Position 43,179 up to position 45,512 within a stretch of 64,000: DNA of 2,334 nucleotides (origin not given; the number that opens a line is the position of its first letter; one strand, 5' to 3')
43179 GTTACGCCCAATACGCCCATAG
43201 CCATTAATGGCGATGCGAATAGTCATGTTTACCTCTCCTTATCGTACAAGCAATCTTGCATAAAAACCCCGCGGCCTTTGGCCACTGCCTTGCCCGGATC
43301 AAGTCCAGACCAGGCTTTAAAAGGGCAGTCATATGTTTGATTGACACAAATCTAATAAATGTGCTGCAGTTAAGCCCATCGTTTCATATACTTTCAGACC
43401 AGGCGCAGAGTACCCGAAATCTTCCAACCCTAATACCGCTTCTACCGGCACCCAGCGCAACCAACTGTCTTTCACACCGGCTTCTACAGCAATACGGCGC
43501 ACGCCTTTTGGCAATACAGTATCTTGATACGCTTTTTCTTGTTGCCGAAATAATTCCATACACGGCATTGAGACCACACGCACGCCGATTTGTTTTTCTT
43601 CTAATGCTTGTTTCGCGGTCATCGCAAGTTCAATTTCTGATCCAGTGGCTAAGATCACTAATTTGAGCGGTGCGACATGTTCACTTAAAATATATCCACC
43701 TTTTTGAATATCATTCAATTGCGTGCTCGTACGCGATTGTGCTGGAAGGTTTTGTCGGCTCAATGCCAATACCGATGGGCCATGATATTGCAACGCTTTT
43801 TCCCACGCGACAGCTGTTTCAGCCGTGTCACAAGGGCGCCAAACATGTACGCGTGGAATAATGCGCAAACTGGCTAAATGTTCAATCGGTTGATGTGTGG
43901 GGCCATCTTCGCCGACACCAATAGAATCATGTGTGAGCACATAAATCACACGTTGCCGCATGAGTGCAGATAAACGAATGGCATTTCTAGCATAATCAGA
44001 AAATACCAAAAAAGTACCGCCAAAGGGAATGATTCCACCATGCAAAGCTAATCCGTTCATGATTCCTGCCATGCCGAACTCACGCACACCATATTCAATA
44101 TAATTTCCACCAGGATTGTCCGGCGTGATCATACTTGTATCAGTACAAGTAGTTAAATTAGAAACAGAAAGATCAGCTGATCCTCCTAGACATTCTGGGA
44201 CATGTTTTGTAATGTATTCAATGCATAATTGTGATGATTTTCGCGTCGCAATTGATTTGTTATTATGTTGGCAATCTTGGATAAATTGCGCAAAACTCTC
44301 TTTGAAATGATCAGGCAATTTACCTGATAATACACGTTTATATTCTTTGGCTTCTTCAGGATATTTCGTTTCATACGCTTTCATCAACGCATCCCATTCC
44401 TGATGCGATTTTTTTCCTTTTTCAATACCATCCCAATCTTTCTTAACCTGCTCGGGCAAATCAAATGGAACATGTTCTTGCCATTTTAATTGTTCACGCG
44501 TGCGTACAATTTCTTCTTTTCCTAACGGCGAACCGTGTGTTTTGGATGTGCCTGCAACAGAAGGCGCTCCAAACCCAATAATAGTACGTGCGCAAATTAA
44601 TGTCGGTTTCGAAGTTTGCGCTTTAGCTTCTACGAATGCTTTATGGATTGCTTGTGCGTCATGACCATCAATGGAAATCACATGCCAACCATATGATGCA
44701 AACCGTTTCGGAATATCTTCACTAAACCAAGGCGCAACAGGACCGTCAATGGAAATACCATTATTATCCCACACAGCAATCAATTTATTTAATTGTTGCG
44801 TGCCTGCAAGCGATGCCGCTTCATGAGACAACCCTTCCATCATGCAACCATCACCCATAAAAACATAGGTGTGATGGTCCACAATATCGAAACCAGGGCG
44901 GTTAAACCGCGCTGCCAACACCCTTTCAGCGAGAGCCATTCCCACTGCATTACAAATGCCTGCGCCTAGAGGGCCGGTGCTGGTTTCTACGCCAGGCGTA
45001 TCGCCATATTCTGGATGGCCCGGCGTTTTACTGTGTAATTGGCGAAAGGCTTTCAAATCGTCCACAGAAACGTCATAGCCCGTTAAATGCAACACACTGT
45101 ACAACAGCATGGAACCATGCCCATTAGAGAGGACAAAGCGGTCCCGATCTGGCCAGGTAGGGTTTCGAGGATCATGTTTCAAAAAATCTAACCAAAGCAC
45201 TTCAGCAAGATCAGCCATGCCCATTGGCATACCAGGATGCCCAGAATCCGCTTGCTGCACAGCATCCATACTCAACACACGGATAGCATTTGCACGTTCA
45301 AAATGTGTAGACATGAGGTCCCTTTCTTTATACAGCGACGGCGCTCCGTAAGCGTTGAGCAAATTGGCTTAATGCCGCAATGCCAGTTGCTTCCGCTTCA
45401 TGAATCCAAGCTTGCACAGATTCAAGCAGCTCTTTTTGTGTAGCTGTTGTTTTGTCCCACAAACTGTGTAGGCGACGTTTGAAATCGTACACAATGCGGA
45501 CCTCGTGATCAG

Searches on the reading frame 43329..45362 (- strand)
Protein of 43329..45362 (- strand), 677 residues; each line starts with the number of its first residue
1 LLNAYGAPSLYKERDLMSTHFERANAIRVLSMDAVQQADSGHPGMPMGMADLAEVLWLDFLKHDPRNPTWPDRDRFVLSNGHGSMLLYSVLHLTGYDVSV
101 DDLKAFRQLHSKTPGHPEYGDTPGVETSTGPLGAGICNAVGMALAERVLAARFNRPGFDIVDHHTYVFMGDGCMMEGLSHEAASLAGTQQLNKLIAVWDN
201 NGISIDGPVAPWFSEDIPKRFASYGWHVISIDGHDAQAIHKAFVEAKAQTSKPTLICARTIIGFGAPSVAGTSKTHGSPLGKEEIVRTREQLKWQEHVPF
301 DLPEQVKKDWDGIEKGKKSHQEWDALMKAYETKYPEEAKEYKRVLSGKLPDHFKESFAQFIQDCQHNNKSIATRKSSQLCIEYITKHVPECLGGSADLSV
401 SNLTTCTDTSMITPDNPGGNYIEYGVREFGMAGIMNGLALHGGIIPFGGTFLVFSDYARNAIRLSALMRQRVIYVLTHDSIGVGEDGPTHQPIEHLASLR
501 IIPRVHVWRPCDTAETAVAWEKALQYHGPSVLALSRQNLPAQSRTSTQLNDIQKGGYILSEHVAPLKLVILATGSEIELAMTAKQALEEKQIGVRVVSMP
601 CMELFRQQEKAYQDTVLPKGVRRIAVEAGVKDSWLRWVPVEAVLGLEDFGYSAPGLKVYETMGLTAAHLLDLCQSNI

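Call 74: search_protein_families(library=pfam, proteins=[window:43329-45362:-], max_evalue=0.00001)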
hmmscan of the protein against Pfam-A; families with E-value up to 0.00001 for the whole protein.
window:43329-45362:- (677 aa): 5 families
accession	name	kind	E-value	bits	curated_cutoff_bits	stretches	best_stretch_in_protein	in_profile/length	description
PF00456.26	Transketolase_N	-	1.8e-152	507.5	22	1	23-350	5-334/334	Transketolase, thiamine diphosphate binding domain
PF02779.29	Transket_pyr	-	2e-53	181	27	1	370-540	2-173/174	Transketolase, pyrimidine binding domain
PF22613.1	Transketolase_C_1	-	6.1e-35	120.3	27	1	555-665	1-113/113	Transketolase-like TK C-terminal domain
PF00676.26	E1_dh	-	7.5e-08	32.1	22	1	125-256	96-220/300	Dehydrogenase E1 component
PF02780.25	Transketolase_C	-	7.9e-08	32.7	25.9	1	567-668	11-123/124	Transketolase, C-terminal domain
